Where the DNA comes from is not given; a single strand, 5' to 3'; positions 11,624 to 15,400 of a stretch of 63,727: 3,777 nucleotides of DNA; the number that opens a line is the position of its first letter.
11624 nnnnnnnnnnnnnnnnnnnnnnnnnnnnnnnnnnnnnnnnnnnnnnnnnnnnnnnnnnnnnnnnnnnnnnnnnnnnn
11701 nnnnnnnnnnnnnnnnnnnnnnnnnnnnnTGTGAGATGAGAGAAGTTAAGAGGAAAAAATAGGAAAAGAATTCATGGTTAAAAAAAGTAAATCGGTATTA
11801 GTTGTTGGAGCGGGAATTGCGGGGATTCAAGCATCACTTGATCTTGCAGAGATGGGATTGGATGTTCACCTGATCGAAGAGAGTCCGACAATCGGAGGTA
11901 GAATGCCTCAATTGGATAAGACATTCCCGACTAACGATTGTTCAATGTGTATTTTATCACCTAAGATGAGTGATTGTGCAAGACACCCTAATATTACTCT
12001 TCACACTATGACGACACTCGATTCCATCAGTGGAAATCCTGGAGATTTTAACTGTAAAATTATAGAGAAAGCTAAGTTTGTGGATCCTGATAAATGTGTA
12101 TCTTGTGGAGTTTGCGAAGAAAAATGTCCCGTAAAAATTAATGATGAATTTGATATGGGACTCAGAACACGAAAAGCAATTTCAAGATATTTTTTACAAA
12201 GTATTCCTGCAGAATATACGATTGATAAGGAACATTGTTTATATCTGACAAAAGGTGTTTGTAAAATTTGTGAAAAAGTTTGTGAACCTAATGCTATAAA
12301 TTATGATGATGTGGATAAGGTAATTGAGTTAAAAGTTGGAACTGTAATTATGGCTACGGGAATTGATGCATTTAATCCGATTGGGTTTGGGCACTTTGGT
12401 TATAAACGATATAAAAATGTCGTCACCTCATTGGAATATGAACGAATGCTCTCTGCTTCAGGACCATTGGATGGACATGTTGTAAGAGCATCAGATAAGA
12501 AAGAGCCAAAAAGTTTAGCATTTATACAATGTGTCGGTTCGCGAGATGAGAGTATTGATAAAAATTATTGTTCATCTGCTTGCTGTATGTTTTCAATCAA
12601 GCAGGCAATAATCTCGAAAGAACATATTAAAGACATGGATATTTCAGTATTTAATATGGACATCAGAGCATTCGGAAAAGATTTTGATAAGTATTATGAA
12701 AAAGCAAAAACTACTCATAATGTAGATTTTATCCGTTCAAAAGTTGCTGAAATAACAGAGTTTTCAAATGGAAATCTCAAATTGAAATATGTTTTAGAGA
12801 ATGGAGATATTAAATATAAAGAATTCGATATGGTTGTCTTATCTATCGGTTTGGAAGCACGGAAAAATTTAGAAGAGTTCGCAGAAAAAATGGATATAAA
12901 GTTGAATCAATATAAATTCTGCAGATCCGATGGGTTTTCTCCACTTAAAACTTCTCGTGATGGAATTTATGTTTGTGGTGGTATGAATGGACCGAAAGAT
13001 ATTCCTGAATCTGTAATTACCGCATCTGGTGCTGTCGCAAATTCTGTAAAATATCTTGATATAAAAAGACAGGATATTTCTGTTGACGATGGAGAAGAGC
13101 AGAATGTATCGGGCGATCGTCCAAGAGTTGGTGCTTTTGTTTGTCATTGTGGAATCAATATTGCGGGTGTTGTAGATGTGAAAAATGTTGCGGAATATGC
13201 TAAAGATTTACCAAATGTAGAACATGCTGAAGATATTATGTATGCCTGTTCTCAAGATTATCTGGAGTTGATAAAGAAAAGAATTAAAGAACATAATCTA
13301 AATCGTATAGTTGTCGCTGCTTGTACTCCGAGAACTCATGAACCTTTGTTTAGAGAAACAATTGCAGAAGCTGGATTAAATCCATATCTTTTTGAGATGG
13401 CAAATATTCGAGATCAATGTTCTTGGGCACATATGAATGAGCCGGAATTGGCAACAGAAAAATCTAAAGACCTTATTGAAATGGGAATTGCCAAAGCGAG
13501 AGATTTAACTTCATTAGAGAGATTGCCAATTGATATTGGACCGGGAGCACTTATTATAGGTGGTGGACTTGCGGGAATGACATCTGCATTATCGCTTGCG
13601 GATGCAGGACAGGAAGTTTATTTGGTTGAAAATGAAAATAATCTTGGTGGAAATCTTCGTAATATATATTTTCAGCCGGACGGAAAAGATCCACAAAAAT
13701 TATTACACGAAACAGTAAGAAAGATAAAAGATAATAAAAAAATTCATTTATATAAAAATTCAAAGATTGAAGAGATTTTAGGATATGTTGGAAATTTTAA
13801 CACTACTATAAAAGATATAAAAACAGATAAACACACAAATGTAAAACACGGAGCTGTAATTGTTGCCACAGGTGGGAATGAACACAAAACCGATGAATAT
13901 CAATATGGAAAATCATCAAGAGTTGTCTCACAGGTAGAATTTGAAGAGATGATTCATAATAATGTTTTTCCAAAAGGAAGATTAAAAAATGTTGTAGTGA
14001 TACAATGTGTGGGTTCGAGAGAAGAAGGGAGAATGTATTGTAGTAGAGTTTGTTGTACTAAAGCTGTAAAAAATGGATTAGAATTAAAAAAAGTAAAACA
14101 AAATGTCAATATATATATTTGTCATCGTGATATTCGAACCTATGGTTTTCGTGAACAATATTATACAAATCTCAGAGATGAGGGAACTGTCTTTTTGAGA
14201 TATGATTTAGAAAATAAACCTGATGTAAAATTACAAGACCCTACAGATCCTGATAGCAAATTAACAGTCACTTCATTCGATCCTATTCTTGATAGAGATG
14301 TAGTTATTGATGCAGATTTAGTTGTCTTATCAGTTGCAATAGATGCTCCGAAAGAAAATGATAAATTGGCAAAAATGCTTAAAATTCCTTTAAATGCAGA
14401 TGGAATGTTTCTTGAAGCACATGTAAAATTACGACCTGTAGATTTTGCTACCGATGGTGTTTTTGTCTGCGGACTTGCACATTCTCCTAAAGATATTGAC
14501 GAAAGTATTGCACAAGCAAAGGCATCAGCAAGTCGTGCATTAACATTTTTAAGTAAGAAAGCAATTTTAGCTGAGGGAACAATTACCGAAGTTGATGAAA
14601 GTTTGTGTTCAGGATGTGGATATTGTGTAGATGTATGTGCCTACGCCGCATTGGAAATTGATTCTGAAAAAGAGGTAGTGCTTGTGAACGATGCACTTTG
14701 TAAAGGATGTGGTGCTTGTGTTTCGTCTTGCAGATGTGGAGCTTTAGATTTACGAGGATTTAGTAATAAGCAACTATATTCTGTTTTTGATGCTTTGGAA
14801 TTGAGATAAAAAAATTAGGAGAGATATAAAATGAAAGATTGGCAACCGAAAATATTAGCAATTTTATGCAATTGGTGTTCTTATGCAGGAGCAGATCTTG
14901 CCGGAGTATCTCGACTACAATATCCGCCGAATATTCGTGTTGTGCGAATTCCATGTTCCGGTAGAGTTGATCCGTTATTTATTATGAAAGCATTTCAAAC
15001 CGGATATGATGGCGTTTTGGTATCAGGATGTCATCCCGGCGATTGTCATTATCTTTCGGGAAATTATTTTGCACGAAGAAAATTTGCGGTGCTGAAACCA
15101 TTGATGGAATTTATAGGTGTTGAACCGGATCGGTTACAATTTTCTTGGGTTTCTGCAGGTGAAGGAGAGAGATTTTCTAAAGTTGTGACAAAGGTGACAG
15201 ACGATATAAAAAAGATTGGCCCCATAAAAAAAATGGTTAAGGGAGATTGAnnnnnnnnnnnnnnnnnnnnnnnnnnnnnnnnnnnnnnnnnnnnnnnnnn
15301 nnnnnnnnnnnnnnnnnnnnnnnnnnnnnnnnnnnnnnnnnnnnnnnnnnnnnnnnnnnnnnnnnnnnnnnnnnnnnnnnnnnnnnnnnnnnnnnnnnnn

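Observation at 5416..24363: HdrB-less Hdr/MvhD/Flox-like supercluster: three double-HdrA units, three MvhD copies, two NAD(P)H entry modules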

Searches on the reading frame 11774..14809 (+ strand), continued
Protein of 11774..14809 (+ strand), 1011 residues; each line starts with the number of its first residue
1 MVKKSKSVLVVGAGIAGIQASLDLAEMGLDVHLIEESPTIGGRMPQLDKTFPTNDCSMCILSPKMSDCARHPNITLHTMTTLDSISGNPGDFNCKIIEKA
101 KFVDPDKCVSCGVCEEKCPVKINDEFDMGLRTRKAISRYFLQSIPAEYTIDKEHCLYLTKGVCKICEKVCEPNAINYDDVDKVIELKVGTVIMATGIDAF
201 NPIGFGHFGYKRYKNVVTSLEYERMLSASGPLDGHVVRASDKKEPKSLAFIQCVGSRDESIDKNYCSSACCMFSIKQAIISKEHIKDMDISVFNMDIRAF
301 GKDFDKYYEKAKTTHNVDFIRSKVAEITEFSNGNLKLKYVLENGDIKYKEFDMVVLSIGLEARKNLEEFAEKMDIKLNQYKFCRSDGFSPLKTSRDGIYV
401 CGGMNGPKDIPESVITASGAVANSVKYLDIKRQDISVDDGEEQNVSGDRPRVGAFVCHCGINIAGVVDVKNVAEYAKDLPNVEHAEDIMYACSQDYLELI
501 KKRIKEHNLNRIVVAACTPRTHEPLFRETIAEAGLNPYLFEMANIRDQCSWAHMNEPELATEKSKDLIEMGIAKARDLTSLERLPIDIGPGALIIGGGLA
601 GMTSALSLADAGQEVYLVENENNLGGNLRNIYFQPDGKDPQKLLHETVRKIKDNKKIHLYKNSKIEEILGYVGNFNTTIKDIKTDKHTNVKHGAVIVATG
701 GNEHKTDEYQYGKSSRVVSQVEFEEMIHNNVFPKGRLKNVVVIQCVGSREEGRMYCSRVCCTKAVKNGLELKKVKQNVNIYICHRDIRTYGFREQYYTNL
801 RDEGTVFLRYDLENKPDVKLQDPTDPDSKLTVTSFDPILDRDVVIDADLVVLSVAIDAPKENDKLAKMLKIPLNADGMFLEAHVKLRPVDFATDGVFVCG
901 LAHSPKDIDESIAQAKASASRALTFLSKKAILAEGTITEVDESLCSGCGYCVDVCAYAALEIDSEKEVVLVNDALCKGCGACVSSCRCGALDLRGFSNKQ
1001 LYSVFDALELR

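Call 32: find_encoding_contigs(protein=P0054, flank=10000, max_places=1)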
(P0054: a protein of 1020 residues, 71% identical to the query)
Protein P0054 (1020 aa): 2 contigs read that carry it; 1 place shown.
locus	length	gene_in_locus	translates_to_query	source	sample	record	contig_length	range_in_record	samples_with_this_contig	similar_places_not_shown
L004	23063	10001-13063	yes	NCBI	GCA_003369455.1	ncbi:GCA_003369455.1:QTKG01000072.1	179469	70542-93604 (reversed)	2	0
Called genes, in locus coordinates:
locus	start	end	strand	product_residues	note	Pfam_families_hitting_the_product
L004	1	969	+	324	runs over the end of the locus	PF00581:Rhodanese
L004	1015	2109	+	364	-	PF07396:Porin_O_P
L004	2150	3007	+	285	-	PF00581:Rhodanese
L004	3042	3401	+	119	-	PF02635:DsrE, PF13686:DrsE_2 (weak)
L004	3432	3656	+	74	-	PF01206:TusA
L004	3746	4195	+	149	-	PF02662:FlpD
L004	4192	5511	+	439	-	PF00070:Pyr_redox (faint), PF00890:FAD_binding_2 (weak), PF07992:Pyr_redox_2 (faint), PF12831:FAD_oxidored (weak)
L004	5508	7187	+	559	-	PF00890:FAD_binding_2 (weak), PF01266:DAO, PF07992:Pyr_redox_2, PF12831:FAD_oxidored (weak), PF13237:Fer4_10 (faint), PF13484:Fer4_16 (faint), PF12838:Fer4_7, PF13187:Fer4_9 (weak)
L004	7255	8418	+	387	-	PF04432:FrhB_FdhB_C (faint), PF13484:Fer4_16 (faint), PF00037:Fer4 (faint), PF12797:Fer4_2 (faint), PF13746:Fer4_18 (faint), PF12838:Fer4_7 (weak), PF13183:Fer4_8 (weak), PF13237:Fer4_10 (faint)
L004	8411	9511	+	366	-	PF04432:FrhB_FdhB_C (faint), PF14697:Fer4_21 (faint), PF13187:Fer4_9 (faint), PF13237:Fer4_10 (faint), PF13183:Fer4_8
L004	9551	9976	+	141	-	PF02662:FlpD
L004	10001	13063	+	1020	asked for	PF07992:Pyr_redox_2 (weak), PF12831:FAD_oxidored, PF13450:NAD_binding_8 (weak), PF07992:Pyr_redox_2, PF00890:FAD_binding_2 (weak), PF01266:DAO (weak), PF07992:Pyr_redox_2 (weak), PF13450:NAD_binding_8, +13 more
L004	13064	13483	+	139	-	PF02662:FlpD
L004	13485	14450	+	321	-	PF13183:Fer4_8 (faint), PF13187:Fer4_9 (faint), PF12797:Fer4_2 (faint), PF13237:Fer4_10 (faint), PF00037:Fer4 (faint)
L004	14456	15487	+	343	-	PF13534:Fer4_17 (faint), PF14697:Fer4_21 (faint), PF00037:Fer4 (faint), PF12797:Fer4_2 (faint), PF12837:Fer4_6 (faint), PF12838:Fer4_7 (faint), PF13183:Fer4_8 (weak), PF17179:Fer4_22, +2 more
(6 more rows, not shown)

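Call 33: find_encoding_contigs(protein=P0104, flank=10000, max_places=1)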
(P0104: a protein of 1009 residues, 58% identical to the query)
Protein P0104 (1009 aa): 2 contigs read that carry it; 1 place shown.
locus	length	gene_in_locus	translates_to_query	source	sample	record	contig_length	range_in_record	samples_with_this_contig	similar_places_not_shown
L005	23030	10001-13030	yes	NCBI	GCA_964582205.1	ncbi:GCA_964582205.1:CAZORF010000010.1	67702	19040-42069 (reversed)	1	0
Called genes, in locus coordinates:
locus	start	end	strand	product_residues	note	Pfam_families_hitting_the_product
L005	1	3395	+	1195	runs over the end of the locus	PF06119:NIDO (faint), PF18962:Por_Secre_tail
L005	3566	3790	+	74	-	PF01206:TusA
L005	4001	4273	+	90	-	PF02662:FlpD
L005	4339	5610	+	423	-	PF07992:Pyr_redox_2, PF12831:FAD_oxidored, PF13450:NAD_binding_8 (faint), PF13738:Pyr_redox_3 (faint), PF00037:Fer4 (weak)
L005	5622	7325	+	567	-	PF03486:HI0933_like (faint), PF00890:FAD_binding_2 (weak), PF01266:DAO (faint), PF07992:Pyr_redox_2, PF12831:FAD_oxidored, PF13237:Fer4_10 (weak), PF12838:Fer4_7, PF13187:Fer4_9, +4 more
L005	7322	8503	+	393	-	PF13237:Fer4_10 (faint), PF00037:Fer4 (faint), PF13183:Fer4_8, PF13187:Fer4_9 (weak)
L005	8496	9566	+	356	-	PF04432:FrhB_FdhB_C (faint), PF12797:Fer4_2 (faint), PF13183:Fer4_8 (weak)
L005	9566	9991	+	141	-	PF02662:FlpD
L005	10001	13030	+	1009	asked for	PF00070:Pyr_redox (weak), PF00890:FAD_binding_2 (weak), PF01134:GIDA (weak), PF01266:DAO (weak), PF07992:Pyr_redox_2, PF12831:FAD_oxidored, PF13450:NAD_binding_8 (weak), PF07992:Pyr_redox_2, +18 more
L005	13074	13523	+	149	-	PF02662:FlpD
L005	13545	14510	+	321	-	PF04432:FrhB_FdhB_C (faint), PF13187:Fer4_9 (faint), PF12797:Fer4_2 (faint), PF12838:Fer4_7 (faint), PF13746:Fer4_18 (faint), PF00037:Fer4 (faint), PF13183:Fer4_8 (weak)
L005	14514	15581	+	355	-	PF13484:Fer4_16 (faint), PF13534:Fer4_17 (faint), PF13746:Fer4_18 (faint), PF13187:Fer4_9 (faint), PF14697:Fer4_21 (faint), PF13237:Fer4_10 (faint), PF13183:Fer4_8 (weak), PF17179:Fer4_22, +4 more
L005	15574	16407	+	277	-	PF00970:FAD_binding_6 (weak), PF00175:NAD_binding_1, PF10418:DHODB_Fe-S_bind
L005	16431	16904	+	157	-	PF13183:Fer4_8, PF13237:Fer4_10 (weak), PF13187:Fer4_9, PF13534:Fer4_17 (weak)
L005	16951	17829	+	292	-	PF12831:FAD_oxidored, PF12797:Fer4_2 (weak), PF00037:Fer4 (weak), PF12837:Fer4_6 (weak), PF13237:Fer4_10 (weak), PF01257:2Fe-2S_thioredx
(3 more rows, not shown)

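Call 34: find_encoding_contigs(protein=P0018, flank=10000, max_places=1)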
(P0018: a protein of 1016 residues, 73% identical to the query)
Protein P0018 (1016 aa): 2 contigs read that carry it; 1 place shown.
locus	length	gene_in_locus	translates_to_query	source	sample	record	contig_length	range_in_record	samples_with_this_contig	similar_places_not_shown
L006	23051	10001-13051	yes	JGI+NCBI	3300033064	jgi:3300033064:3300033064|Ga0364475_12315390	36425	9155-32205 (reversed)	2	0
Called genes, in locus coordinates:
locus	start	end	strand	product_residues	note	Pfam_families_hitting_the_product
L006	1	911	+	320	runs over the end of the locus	PF00581:Rhodanese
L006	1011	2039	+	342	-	PF13609:Porin_4 (weak), PF07396:Porin_O_P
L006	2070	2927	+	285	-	PF00581:Rhodanese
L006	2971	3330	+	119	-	PF02635:DsrE, PF13686:DrsE_2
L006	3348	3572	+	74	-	PF01206:TusA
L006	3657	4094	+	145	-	PF02662:FlpD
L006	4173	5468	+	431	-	PF00070:Pyr_redox (faint), PF00890:FAD_binding_2 (weak), PF01134:GIDA (weak), PF07992:Pyr_redox_2 (weak), PF12831:FAD_oxidored (weak), PF13450:NAD_binding_8 (weak)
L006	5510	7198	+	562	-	PF00890:FAD_binding_2, PF01134:GIDA (weak), PF07992:Pyr_redox_2, PF12831:FAD_oxidored, PF13450:NAD_binding_8, PF14697:Fer4_21, PF12838:Fer4_7, PF13187:Fer4_9, +7 more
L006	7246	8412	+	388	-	PF12797:Fer4_2 (faint), PF00037:Fer4 (faint), PF12838:Fer4_7 (weak), PF13183:Fer4_8 (weak), PF13237:Fer4_10 (faint)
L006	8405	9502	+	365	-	PF04432:FrhB_FdhB_C (faint), PF13484:Fer4_16 (faint), PF13237:Fer4_10 (faint), PF14697:Fer4_21 (faint), PF00037:Fer4 (faint), PF13183:Fer4_8, PF12838:Fer4_7 (weak), PF13187:Fer4_9 (weak), +3 more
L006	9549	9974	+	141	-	PF02662:FlpD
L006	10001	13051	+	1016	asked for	PF07992:Pyr_redox_2 (weak), PF12831:FAD_oxidored (weak), PF13450:NAD_binding_8 (weak), PF07992:Pyr_redox_2, PF00890:FAD_binding_2, PF07992:Pyr_redox_2, PF12831:FAD_oxidored, PF13450:NAD_binding_8 (weak), +14 more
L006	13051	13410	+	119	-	PF02635:DsrE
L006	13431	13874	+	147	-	PF02662:FlpD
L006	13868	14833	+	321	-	PF13187:Fer4_9 (faint), PF00037:Fer4 (faint), PF12797:Fer4_2 (faint), PF13183:Fer4_8 (weak)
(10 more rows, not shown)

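Call 38: find_related_loci(query=window:11774-14809:+, collection=genome_contigs, flank=10000)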
Query window:11774-14809:+ (1011 aa) in genome_contigs; peptide patterns used: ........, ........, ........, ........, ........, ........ (x = any residue, [..] = any of these).
90 stretches matched a pattern; 56 encode a relative of the query (tblastn E <= 1e-3); 56 distinct loci.
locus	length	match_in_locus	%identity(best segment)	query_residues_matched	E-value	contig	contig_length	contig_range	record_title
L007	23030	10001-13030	82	1-1010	0e+0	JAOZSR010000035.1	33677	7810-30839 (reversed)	MAG: Candidatus Neomarinimicrobiota bacterium isolate GMC6.metabat2.76 GMC6_640_length_33677_cov_13.962911, whole genome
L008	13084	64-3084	73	1-1010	0e+0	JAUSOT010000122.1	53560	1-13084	MAG: Candidatus Cloacimonadales bacterium isolate E21_maxbin.083 E21_k141_257402, whole genome shotgun sequence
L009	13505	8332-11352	74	1-1010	0e+0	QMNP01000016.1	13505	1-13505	MAG: Candidatus Cloacimonadota bacterium isolate B137_G9 B137_Guay9_scaffold_04428, whole genome shotgun sequence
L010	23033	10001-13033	73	1-1010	0e+0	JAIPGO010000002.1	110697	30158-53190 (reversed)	MAG: Candidatus Cloacimonadota bacterium isolate Tobar13.5m-G51 Tobar13-5m-C148, whole genome shotgun sequence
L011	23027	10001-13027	73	1-1010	0e+0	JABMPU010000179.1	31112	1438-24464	MAG: Armatimonadota bacterium isolate bin.262 k141_6131955, whole genome shotgun sequence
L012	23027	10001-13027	71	1-1010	0e+0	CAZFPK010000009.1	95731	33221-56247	MAG TPA_asm: uncultured Candidatus Cloacimonadota bacterium isolate SRP077602_co5_585 genome assembly, contig: NODE_782_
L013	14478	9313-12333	73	1-1010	0e+0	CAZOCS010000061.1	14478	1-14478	MAG TPA_asm: uncultured Candidatus Cloacimonadota bacterium isolate SRP167671_co2_64 genome assembly, contig: NODE_5491_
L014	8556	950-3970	72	1-1010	0e+0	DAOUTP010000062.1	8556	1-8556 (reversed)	MAG TPA_asm: Candidatus Cloacimonadota bacterium isolate CSMAG_800 CSMAG_800_k141_454114_length_8556_cov_14.7134, whole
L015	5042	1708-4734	73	1-1010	0e+0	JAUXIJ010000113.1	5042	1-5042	MAG: Candidatus Cloacimonadota bacterium isolate CSMAG_2978 CSMAG_2978_k119_1223479_length_5042_cov_6.9480, whole genome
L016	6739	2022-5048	73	1-1010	0e+0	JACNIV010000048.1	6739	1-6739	MAG: Candidatus Cloacimonadota bacterium isolate NIOZ-UU2 NIOZ-UU_NODE_14230_length_6739_cov_5.23549, whole genome shotg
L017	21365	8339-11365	73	1-1010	0e+0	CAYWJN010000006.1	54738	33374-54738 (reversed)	MAG TPA_asm: uncultured Candidatus Cloacimonadota bacterium isolate binchicken_co65_20 genome assembly, contig: NODE_225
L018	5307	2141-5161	72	1-1010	0e+0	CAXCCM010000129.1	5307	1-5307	MAG TPA_asm: uncultured bacterium isolate SRR3724644_metabat2_40 genome assembly, contig: ERZ4200978.4973, whole genome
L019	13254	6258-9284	73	1-1010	0e+0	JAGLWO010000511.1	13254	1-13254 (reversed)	MAG: Candidatus Cloacimonadota bacterium isolate RS_12_26 ZL285.bin.26.fa_511, whole genome shotgun sequence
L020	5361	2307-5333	73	1-1010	0e+0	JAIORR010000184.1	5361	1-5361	MAG: Candidatus Cloacimonadota bacterium isolate SMBSF23 20074_Bin_4_contigs_1_c_000000001927, whole genome shotgun sequ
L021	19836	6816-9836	73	1-1010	0e+0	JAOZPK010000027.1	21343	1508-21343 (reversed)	MAG: Candidatus Cloacimonadota bacterium isolate GMC4.metabat2.199_sub GMC4_2254_length_21343_cov_23.106492, whole genom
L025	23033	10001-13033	71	1-1010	0e+0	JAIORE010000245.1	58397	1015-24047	MAG: Candidatus Cloacimonadota bacterium isolate SMBSF10 20072_Bin_3_contigs_1_c_000000000055, whole genome shotgun sequ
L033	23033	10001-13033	72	1-1010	0e+0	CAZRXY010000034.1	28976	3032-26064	MAG TPA_asm: uncultured Candidatus Cloacimonadota bacterium isolate SRP067234_co1_53 genome assembly, contig: k99_704813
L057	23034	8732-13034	47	6-1003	0e+0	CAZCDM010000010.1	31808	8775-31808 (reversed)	MAG TPA_asm: uncultured Planctomycetaceae bacterium isolate binchicken_co8_369 genome assembly, contig: NODE_1776_length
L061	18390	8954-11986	62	2-1010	0e+0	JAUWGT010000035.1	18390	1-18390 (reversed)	MAG: Candidatus Stahlbacteria bacterium isolate CSMAG_2249 CSMAG_2249_k141_646438_length_18390_cov_10.0000, whole genome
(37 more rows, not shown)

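Call 50: search_protein_families(library=pfam, proteins=[L010:13055-13408:+, L025:16632-17171:+, L012:3288-4166:+, L057:6509-7186:+], max_evalue=0.001)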
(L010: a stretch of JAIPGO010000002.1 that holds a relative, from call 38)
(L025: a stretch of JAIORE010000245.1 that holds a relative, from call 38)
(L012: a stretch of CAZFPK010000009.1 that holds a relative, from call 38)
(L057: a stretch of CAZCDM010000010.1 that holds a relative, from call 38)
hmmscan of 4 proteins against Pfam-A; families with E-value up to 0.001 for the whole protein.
L010:13055-13408:+ (117 aa): 1 family
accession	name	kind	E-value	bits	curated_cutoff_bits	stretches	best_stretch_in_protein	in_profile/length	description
PF02635.20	DsrE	-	5.2e-19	69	22.7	1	1-117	1-116/116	DsrE/DsrF-like family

L025:16632-17171:+ (179 aa): 2 families
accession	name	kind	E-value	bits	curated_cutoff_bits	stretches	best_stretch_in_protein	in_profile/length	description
PF13686.11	DrsE_2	-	2.3e-51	174.3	25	1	24-178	2-156/156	DsrE/DsrF/DrsH-like family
PF02635.20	DsrE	-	7.1e-07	29.8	22.7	1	41-163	19-100/116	DsrE/DsrF-like family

L012:3288-4166:+ (292 aa): 1 family
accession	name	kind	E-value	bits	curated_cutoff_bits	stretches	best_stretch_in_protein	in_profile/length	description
PF02754.22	CCG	-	2.1e-17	63.4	20.6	2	150-237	3-85/85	Cysteine-rich domain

L057:6509-7186:+ (225 aa): 1 family
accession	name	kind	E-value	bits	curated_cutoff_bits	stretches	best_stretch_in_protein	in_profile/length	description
PF12225.13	DUF5981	-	1.4e-32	111.7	23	1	111-206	1-95/95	Methylene-tetrahydrofolate reductase C terminal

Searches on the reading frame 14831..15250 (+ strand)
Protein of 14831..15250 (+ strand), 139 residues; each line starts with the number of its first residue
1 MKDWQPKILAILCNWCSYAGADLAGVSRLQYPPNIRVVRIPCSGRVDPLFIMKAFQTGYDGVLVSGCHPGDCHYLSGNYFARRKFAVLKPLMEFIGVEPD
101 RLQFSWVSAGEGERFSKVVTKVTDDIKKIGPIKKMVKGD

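Call 4: search_protein_families(library=pfam, proteins=[window:14831-15250:+])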
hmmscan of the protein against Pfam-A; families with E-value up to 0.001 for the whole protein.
window:14831-15250:+ (139 aa): 1 family
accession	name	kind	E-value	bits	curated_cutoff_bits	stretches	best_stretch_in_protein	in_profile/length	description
PF02662.21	FlpD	-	4e-54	182.3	22.3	1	8-130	1-123/123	Methyl-viologen-reducing hydrogenase, delta subunit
